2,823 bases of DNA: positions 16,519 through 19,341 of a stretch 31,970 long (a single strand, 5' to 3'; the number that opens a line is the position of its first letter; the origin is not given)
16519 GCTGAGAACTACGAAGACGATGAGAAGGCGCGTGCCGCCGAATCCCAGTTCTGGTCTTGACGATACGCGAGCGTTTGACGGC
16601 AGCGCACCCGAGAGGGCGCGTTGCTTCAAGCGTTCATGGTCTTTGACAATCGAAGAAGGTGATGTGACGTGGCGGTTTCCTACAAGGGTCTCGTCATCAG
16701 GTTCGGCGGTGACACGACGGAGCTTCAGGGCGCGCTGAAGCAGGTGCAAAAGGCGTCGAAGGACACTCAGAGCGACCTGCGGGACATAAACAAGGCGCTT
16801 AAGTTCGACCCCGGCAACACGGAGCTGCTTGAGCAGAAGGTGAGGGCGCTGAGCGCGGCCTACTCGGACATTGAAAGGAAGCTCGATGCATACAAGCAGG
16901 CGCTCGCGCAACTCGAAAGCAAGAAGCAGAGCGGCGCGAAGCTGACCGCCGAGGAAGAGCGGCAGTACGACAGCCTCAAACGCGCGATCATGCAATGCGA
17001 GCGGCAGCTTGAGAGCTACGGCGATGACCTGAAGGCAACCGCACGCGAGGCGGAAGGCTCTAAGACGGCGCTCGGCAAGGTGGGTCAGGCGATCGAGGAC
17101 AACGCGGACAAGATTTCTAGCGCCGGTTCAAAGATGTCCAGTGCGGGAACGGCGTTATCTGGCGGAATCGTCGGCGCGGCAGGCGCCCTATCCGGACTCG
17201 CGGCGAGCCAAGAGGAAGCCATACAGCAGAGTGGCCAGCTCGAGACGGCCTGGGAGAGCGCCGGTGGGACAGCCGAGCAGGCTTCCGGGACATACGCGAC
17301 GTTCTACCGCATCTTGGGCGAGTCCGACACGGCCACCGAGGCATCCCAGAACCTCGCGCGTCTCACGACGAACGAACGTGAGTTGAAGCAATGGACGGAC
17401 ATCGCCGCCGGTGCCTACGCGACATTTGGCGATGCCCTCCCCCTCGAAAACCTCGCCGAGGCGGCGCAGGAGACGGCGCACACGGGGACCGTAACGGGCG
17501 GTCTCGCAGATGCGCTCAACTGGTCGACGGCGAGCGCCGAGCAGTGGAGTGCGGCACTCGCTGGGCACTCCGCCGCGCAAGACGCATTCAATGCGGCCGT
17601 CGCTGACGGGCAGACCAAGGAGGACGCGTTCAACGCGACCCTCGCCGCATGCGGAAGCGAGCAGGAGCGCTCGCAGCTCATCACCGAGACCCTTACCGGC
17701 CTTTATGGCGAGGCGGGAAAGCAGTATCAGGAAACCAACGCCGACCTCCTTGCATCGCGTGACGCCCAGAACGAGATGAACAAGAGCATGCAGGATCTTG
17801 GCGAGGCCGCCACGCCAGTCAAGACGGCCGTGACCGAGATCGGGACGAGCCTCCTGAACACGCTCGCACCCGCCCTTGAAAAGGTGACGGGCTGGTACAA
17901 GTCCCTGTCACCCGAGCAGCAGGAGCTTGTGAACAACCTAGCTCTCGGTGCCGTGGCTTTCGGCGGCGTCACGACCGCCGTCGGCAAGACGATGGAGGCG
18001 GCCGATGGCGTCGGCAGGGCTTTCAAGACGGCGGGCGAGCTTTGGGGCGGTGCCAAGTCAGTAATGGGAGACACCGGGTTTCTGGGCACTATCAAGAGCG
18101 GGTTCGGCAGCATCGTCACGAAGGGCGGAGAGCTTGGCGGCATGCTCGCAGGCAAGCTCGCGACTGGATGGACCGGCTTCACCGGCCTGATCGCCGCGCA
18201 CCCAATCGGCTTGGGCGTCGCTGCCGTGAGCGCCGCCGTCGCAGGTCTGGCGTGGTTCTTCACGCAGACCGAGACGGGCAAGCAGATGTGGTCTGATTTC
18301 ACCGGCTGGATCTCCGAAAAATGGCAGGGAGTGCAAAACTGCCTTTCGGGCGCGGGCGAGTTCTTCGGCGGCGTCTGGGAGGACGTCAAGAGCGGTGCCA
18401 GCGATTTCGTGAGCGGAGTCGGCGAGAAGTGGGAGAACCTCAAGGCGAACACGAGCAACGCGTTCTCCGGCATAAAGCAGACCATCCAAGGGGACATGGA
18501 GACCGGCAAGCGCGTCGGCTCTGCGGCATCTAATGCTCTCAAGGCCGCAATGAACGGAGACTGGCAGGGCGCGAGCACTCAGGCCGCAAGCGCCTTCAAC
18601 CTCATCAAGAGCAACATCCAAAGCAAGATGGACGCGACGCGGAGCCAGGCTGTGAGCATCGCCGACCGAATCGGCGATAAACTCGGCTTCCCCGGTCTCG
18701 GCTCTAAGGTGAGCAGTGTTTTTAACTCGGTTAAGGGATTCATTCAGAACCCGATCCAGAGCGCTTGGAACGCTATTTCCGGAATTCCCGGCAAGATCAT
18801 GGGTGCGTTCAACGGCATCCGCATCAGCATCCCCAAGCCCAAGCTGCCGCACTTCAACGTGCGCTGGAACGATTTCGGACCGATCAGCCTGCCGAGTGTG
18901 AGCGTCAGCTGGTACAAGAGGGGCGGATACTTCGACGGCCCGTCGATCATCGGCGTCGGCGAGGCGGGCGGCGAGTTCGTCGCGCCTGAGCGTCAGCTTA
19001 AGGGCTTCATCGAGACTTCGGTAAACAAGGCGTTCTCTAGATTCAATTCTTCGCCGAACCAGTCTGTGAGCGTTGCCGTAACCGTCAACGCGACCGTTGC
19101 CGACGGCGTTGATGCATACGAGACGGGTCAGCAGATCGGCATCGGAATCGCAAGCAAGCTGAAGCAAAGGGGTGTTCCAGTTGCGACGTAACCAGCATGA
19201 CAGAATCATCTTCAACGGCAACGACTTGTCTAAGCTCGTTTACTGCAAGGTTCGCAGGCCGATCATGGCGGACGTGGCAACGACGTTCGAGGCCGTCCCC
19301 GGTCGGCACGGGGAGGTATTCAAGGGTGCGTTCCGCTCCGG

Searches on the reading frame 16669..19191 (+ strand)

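Call 10: search_protein_families(library=phrogs, proteins=[window:16669-19191:+], max_evalue=0.001)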
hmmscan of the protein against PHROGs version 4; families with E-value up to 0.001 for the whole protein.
window:16669-19191:+ (840 aa): 22 families
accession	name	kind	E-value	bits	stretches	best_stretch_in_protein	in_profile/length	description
phrog_23464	-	unknown function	2e-74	252.2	2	5-299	4-299/539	-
phrog_58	-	tail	1.5e-52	180.3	1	1-814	170-1029/1544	tail length tape measure protein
phrog_991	-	tail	5.2e-37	128.1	1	8-817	67-898/1966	tail length tape measure protein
phrog_1535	-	tail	7.4e-30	104.8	1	385-807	720-1123/1152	tail length tape measure protein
phrog_15002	-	unknown function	1.3e-28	101.4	1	1-156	1-148/183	-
phrog_1272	-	tail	1.4e-28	100.2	2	7-249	77-329/1606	tail length tape measure protein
phrog_5755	-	tail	5.1e-27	96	1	1-229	2-208/541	tail length tape measure protein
phrog_167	-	tail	6.7e-26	91.4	3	18-522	121-711/1555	tail length tape measure protein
phrog_17020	-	unknown function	2.7e-21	77.2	2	623-808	118-315/353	-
phrog_38258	-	unknown function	2.5e-19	70.4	2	499-576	164-245/427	-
phrog_28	-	tail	1.2e-18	68.2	1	1-791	1-729/1228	tail length tape measure protein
phrog_4704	-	tail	8.2e-18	65.4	1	3-398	6-359/625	tail length tape measure protein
phrog_971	-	lysis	3e-16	60.3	1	129-717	204-759/1338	endolysin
phrog_1533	-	tail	6.1e-15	54.9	2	342-529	490-667/1688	tail length tape measure protein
phrog_1293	-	tail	1.7e-13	50.4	2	8-185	9-183/1424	tail length tape measure protein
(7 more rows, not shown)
